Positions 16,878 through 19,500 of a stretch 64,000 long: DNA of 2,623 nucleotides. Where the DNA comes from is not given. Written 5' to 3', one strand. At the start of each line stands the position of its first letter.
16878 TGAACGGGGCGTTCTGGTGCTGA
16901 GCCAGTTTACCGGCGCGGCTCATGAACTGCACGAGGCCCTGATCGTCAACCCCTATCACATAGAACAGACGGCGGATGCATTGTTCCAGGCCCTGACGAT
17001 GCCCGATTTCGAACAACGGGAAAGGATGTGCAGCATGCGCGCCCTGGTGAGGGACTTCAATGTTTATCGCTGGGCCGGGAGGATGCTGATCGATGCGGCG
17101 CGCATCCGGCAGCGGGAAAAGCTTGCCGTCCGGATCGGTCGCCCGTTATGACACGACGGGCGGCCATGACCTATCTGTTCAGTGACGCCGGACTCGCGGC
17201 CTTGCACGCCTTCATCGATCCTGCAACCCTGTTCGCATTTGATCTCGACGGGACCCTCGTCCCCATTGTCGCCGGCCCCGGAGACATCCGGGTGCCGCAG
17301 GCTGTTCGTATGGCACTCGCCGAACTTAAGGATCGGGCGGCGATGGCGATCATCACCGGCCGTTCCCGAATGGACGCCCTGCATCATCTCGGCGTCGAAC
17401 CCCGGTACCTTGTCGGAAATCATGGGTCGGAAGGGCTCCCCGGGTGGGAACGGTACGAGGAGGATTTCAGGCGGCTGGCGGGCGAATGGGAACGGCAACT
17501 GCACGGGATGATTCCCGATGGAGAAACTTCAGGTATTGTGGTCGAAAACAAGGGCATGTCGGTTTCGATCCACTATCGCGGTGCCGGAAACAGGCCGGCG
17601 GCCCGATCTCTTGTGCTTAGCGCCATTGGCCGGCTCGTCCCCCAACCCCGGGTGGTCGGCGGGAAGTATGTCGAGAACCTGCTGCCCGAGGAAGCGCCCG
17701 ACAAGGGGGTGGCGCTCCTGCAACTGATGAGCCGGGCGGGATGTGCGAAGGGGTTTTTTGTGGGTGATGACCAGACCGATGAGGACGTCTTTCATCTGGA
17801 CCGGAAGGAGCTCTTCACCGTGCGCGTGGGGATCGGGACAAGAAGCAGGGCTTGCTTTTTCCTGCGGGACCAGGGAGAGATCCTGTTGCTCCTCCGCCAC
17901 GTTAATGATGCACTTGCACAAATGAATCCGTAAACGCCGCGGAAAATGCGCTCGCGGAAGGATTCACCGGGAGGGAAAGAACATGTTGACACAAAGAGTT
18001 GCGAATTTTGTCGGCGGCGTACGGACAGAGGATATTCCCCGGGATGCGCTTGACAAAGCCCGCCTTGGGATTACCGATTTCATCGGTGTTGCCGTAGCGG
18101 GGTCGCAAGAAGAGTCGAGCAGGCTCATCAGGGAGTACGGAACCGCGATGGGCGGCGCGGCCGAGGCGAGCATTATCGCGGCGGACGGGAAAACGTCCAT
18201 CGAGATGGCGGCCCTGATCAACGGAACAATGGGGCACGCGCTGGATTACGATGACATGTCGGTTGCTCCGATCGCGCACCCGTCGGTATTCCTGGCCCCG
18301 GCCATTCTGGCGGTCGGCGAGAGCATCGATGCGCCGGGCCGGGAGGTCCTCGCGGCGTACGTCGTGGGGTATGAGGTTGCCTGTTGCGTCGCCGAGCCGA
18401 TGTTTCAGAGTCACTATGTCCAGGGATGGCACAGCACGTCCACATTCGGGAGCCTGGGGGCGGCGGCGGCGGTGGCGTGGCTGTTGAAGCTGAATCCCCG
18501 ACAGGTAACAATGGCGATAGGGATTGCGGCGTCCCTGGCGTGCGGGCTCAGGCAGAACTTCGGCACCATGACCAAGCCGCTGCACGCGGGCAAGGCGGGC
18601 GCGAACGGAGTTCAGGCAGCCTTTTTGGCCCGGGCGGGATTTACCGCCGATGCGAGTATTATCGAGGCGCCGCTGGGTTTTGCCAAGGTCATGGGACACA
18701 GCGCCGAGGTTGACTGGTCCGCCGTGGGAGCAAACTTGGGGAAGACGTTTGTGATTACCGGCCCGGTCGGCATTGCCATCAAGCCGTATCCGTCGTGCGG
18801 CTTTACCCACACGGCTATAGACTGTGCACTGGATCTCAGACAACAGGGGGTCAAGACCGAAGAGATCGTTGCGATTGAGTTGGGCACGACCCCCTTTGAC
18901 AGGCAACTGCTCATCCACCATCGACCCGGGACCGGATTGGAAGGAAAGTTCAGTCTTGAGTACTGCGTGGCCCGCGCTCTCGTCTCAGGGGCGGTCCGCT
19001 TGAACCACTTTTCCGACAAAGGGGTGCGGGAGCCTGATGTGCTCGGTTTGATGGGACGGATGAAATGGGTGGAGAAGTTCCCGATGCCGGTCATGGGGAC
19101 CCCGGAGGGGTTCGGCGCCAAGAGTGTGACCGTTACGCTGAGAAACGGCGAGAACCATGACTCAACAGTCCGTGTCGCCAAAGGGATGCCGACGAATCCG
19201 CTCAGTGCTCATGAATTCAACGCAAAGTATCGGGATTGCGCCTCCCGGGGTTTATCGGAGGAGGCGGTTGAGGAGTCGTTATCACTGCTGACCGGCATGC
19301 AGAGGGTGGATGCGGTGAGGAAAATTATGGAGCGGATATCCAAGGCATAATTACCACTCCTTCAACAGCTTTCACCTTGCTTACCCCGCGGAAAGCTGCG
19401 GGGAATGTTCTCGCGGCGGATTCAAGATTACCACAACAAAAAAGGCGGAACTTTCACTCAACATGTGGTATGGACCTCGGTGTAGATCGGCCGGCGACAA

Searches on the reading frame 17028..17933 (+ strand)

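Call 47: search_protein_families(library=pfam, proteins=[window:17028-17933:+], max_evalue=0.001)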
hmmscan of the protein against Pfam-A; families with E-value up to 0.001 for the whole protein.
window:17028-17933:+ (301 aa): 1 family
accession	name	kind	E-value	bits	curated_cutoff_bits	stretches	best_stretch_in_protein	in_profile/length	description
PF02358.22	Trehalose_PPase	-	1.1e-17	64.3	27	1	71-261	2-206/235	Trehalose-phosphatase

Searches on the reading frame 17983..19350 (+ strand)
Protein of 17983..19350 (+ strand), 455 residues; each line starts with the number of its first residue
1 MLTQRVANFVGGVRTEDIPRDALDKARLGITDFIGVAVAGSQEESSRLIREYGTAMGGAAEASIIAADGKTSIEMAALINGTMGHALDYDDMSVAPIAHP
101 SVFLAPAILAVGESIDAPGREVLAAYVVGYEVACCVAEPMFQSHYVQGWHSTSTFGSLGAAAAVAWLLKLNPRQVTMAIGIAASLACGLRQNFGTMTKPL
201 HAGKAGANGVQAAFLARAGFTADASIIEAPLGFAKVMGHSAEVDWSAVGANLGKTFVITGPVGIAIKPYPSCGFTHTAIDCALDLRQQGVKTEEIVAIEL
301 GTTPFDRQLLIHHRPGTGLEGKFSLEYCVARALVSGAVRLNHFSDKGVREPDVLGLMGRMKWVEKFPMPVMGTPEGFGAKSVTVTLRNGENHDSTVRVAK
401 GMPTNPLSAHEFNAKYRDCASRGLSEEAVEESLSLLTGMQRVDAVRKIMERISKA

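Call 7: search_protein_families(library=pfam, proteins=[window:17983-19350:+], max_evalue=0.001)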
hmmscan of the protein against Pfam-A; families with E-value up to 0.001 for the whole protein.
window:17983-19350:+ (455 aa): 2 families
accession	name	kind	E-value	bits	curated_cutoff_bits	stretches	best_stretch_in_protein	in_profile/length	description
PF03972.19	MmgE_PrpD_N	-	1.3e-67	228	32.1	1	5-244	2-242/244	MmgE/PrpD N-terminal domain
PF19305.4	MmgE_PrpD_C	-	1.4e-30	106.8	32.1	1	269-431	1-163/173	MmgE/PrpD C-terminal domain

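Call 8: search_protein_families(library=ncbifam, proteins=[window:17983-19350:+], max_evalue=0.001)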
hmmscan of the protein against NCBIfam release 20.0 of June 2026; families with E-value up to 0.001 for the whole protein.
window:17983-19350:+ (455 aa): 2 families
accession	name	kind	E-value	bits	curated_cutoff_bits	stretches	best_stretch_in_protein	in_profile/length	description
NF042438.1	PrpD_hiGCgrampos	equivalog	2.9e-12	46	950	1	34-446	51-477/499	2-methylcitrate dehydratase PrpD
NF006943.0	PRK09425.1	equivalog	5.3e-08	32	575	1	19-365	30-385/480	bifunctional 2-methylcitrate dehydratase/aconitate hydratase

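Call 33: search_solved_structures(query=window:17983-19350:+, max_evalue=0.00001)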
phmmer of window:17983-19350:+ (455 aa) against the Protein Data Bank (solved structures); distinct sequences matched with E-value up to 0.00001: 10.
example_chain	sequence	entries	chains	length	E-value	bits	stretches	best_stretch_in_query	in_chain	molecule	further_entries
2hp3_A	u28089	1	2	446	3.8e-61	210.4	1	2-421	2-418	IDS-epimerase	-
2hp0_A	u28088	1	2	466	4.5e-61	210.2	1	2-421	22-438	IDS-epimerase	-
7bra_A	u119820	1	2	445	2.8e-50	174.6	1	18-413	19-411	Bacillus subtilis IRG1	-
7e9d_A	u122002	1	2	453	1.1e-48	169.4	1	13-413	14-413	IRG1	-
7br9_A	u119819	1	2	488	1.6e-31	112.8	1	2-440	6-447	Cis-aconitate decarboxylase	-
6r6t_A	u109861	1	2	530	2.2e-31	112.4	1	3-440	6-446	Cis-aconitate decarboxylase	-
12vw_A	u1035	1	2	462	1.2e-30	109.9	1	2-441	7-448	Cis-aconitate decarboxylase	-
12ux_A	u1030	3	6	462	1.7e-30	109.4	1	2-441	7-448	Cis-aconitate decarboxylase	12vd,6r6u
12vt_A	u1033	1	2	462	1.8e-30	109.3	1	2-441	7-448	Cis-aconitate decarboxylase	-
12vq_A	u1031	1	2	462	3.7e-29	105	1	2-441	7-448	Cis-aconitate decarboxylase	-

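Call 72: search_solved_structures(query=window:17983-19347:+, max_evalue=1e-55, show_alignments=1)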
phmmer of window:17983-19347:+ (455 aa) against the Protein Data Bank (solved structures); distinct sequences matched with E-value up to 1e-55: 2.
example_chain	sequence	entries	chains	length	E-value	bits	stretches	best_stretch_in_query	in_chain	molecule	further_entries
2hp3_A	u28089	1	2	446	3.8e-61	210.4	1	2-421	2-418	IDS-epimerase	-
2hp0_A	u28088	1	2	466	4.5e-61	210.2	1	2-421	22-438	IDS-epimerase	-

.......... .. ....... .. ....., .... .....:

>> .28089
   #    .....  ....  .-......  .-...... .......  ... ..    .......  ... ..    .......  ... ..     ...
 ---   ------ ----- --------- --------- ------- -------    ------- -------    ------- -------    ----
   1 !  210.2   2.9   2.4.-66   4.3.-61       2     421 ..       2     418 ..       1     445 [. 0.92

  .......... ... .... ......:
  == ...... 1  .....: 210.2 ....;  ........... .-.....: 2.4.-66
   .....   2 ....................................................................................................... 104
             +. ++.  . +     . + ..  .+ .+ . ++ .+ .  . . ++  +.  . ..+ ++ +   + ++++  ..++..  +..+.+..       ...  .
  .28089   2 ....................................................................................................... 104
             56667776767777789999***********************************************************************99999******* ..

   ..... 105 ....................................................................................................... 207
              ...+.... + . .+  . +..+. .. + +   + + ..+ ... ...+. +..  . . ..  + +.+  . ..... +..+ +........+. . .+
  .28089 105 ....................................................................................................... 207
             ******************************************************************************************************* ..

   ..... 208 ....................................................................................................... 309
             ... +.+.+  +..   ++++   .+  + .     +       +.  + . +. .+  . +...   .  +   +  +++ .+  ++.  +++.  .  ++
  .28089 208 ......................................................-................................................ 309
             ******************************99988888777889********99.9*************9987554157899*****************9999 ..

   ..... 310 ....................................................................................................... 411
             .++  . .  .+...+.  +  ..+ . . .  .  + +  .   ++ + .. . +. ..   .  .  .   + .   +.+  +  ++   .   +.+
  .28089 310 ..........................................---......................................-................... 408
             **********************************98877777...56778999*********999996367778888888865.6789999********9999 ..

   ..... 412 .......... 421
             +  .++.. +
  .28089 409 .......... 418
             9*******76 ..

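Call 88: search_dna_similar(query=window:17983-19347:+, collection=plasmids, mode=protein, max_rows=25, max_evalue=1e-20)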
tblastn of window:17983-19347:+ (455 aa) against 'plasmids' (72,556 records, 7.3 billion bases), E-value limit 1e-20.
Records with a match: 541; places in all: 748; records where one place covers at least 80% of the query: 481.
Best place of each record, by identity: <60% 541.
By first word of the organism name: Rhizobium 107; Sinorhizobium 71; Pseudosulfitobacter 33; Paracoccus 21; Azospirillum 20; Agrobacterium 20; Pantoea 19; Burkholderia 15; Paraburkholderia 14; Cupriavidus 13; and 85 more.
By predicted mobility (MOB-suite, as given by PLSDB): non-mobilizable 301; mobilizable 125; conjugative 115.
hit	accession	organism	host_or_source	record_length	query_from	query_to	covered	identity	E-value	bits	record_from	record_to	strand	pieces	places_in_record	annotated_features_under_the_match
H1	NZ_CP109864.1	Paracoccus aminovorans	bacteria,human fecal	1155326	2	448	98%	37.1%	9e-67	239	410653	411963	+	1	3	record has no annotation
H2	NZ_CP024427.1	Paracoccus yeei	Homo sapiens,single cell,skin swab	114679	2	422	93%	38.8%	3e-73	258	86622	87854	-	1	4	MmgE/PrpD family protein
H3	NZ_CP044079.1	Paracoccus yeei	Homo sapiens,clinical isolate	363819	2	422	93%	38.8%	5e-71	251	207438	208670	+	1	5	MmgE/PrpD family protein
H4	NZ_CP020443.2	Paracoccus yeei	Homo sapiens,Urine suprapubic aspirate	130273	2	422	93%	38.5%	8e-70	248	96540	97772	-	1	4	MmgE/PrpD family protein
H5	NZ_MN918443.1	Haloprofundus sp. MHR1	-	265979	6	420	91%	38.8%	2e-64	232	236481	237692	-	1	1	MmgE/PrpD family protein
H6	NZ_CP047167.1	Ponticoccus alexandrii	surface sea water,shallow sea, symbosis ...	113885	22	455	95%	37.0%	8e-56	207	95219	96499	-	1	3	MmgE/PrpD family protein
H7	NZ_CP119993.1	Halomarina sp. PSR21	cell culture,saline soil from Tarim ...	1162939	3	421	92%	38.2%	7e-73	256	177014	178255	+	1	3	record has no annotation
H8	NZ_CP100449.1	Halomarina sp. BCD28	cell culture,sediment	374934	5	422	92%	38.2%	1e-63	229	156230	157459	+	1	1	MmgE/PrpD family protein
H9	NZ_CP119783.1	Haladaptatus sp. YSMS36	cell culture,sediment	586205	6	449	98%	35.9%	7e-63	227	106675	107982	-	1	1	MmgE/PrpD family protein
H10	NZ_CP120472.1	Haladaptatus sp. DYSN1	cell culture,sediment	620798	6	449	98%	35.9%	7e-63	227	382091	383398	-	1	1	MmgE/PrpD family protein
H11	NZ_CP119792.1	Haladaptatus sp. QDMS2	cell culture,sediment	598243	6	449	98%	35.9%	1e-62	227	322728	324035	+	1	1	MmgE/PrpD family protein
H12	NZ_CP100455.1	Halomarina sp. BND7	cell culture,sediment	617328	3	420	92%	38.1%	2e-67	241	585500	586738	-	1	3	MmgE/PrpD family protein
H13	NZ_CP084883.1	Natrinema zhouii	pure culture,Salt mine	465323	4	419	91%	38.0%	2e-69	247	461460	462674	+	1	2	MmgE/PrpD family protein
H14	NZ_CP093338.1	Shinella sp. H4-D48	whole organism,grassland soil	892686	2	422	93%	37.4%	4e-63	228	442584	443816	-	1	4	MmgE/PrpD family protein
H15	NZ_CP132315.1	Shinella oryzae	Homo sapiens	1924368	2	422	93%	37.4%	7e-71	251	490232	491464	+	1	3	none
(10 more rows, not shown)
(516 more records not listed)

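Call 89: get_annotated_region(hit=H2, flank=6000)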
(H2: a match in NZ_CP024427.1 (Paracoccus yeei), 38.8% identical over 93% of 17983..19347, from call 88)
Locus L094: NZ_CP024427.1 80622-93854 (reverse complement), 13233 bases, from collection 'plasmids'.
description: Paracoccus yeei strain TT13 plasmid pTT13-5, complete sequence
organism: Paracoccus yeei (NCBI taxid 147645)
taxonomy: Bacteria; Pseudomonadota; Alphaproteobacteria; Rhodobacterales; Paracoccaceae; Paracoccus; Paracoccus yeei
host: -; source: Homo sapiens,single cell,skin swab; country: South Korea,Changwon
typing (MOB-suite, as given by PLSDB): non-mobilizable; replicon rep_cluster_565
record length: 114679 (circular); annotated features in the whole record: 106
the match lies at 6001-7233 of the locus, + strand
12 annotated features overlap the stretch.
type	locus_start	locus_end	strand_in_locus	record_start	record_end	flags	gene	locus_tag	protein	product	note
CDS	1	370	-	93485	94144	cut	-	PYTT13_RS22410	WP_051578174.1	GntR family transcriptional regulator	-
CDS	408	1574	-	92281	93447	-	metC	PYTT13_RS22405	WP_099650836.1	cystathionine beta-lyase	GO:0009086 - methionine biosynthetic process [Evidence IEA]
CDS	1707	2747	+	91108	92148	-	-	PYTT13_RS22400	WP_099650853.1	amino acid ABC transporter substrate-binding protein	-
CDS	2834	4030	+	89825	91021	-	-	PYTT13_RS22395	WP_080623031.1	ABC transporter permease subunit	GO:0015837 - amine transport [Evidence IEA]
CDS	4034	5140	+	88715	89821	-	-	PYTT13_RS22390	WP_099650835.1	amino acid ABC transporter permease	GO:0006865 - amino acid transport [Evidence IEA]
CDS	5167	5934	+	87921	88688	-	-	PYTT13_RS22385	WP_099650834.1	amino acid ABC transporter ATP-binding protein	-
CDS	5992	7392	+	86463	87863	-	-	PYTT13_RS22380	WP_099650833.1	MmgE/PrpD family protein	-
CDS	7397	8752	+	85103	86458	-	-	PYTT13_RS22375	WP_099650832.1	MmgE/PrpD family protein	-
CDS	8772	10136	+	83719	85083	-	-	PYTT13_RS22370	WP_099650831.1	MmgE/PrpD family protein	-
CDS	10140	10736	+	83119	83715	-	-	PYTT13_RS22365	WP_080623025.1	glutathione S-transferase family protein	GO:0006749 - glutathione metabolic process [Evidence IEA]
CDS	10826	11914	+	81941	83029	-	-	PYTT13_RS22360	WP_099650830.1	4-oxalomesaconate tautomerase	-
CDS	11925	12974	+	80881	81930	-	-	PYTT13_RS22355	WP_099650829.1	AbrB family transcriptional regulator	-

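Call 90: get_annotated_region(hit=H5, flank=6000)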
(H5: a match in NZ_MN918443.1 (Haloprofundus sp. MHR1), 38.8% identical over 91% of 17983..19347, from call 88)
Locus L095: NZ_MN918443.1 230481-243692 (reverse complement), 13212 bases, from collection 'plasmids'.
description: Haloprofundus sp. MHR1 plasmid pMHR1-3, complete sequence
organism: Haloprofundus sp. MHR1 (NCBI taxid 2572921)
taxonomy: Archaea; Euryarchaeota; Halobacteria; Halobacteriales; Haloferacaceae; Haloprofundus; Haloprofundus sp. MHR1
host: -; source: -; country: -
typing (MOB-suite, as given by PLSDB): non-mobilizable
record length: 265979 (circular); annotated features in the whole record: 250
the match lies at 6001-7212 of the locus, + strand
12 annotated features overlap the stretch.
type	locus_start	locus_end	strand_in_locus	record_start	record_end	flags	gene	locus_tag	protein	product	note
CDS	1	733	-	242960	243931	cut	-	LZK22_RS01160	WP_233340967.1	asparaginase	-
CDS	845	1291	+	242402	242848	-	-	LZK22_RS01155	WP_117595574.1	universal stress protein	-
CDS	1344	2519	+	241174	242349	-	-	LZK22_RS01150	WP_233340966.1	aminotransferase class I/II-fold pyridoxal phosphate-dependent enzyme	GO:0009058 - biosynthetic process [Evidence IEA]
CDS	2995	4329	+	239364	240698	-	purB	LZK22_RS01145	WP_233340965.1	adenylosuccinate lyase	GO:0009152 - purine ribonucleotide biosynthetic process [Evidence IEA]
CDS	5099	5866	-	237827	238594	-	-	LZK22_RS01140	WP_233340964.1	IclR family transcriptional regulator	GO:0006355 - regulation of DNA-templated transcription [Evidence IEA]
CDS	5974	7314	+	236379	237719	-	-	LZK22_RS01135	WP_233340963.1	MmgE/PrpD family protein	-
CDS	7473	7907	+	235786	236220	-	-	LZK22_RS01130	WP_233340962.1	universal stress protein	-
CDS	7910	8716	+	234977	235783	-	-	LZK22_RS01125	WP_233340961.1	SDR family oxidoreductase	-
CDS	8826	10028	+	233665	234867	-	-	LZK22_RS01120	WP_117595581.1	acyl-CoA dehydrogenase family protein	-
CDS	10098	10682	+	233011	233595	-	-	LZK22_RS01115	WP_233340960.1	MaoC family dehydratase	-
CDS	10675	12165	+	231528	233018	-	-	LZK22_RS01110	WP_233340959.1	acetyl-CoA hydrolase/transferase C-terminal domain-containing protein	-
CDS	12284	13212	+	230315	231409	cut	-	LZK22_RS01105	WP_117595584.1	TAXI family TRAP transporter solute-binding subunit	-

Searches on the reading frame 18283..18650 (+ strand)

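Call 73: search_solved_structures(query=window:18283-18650:+, max_evalue=10, show_alignments=5)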
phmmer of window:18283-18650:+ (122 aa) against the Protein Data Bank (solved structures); distinct sequences matched with E-value up to 10: 10.
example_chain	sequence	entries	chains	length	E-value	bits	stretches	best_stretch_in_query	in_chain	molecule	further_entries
2hp3_A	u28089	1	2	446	5.9e-30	106.8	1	3-121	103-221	IDS-epimerase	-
2hp0_A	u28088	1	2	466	6.2e-30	106.8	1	3-121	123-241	IDS-epimerase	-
7e9d_A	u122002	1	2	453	1.2e-20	76.8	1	4-120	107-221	IRG1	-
7bra_A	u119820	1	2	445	1.2e-20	76.8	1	4-120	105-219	Bacillus subtilis IRG1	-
12vw_A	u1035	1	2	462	2.9e-11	46.6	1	14-120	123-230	Cis-aconitate decarboxylase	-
12vt_A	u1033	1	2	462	3e-11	46.6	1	14-120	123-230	Cis-aconitate decarboxylase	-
12ux_A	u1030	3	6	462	3e-11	46.6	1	14-120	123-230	Cis-aconitate decarboxylase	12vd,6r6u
12vq_A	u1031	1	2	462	3.3e-11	46.4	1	14-120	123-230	Cis-aconitate decarboxylase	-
7br9_A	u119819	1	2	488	9.5e-10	41.7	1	17-120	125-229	Cis-aconitate decarboxylase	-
6r6t_A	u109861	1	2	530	1e-09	41.6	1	17-120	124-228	Cis-aconitate decarboxylase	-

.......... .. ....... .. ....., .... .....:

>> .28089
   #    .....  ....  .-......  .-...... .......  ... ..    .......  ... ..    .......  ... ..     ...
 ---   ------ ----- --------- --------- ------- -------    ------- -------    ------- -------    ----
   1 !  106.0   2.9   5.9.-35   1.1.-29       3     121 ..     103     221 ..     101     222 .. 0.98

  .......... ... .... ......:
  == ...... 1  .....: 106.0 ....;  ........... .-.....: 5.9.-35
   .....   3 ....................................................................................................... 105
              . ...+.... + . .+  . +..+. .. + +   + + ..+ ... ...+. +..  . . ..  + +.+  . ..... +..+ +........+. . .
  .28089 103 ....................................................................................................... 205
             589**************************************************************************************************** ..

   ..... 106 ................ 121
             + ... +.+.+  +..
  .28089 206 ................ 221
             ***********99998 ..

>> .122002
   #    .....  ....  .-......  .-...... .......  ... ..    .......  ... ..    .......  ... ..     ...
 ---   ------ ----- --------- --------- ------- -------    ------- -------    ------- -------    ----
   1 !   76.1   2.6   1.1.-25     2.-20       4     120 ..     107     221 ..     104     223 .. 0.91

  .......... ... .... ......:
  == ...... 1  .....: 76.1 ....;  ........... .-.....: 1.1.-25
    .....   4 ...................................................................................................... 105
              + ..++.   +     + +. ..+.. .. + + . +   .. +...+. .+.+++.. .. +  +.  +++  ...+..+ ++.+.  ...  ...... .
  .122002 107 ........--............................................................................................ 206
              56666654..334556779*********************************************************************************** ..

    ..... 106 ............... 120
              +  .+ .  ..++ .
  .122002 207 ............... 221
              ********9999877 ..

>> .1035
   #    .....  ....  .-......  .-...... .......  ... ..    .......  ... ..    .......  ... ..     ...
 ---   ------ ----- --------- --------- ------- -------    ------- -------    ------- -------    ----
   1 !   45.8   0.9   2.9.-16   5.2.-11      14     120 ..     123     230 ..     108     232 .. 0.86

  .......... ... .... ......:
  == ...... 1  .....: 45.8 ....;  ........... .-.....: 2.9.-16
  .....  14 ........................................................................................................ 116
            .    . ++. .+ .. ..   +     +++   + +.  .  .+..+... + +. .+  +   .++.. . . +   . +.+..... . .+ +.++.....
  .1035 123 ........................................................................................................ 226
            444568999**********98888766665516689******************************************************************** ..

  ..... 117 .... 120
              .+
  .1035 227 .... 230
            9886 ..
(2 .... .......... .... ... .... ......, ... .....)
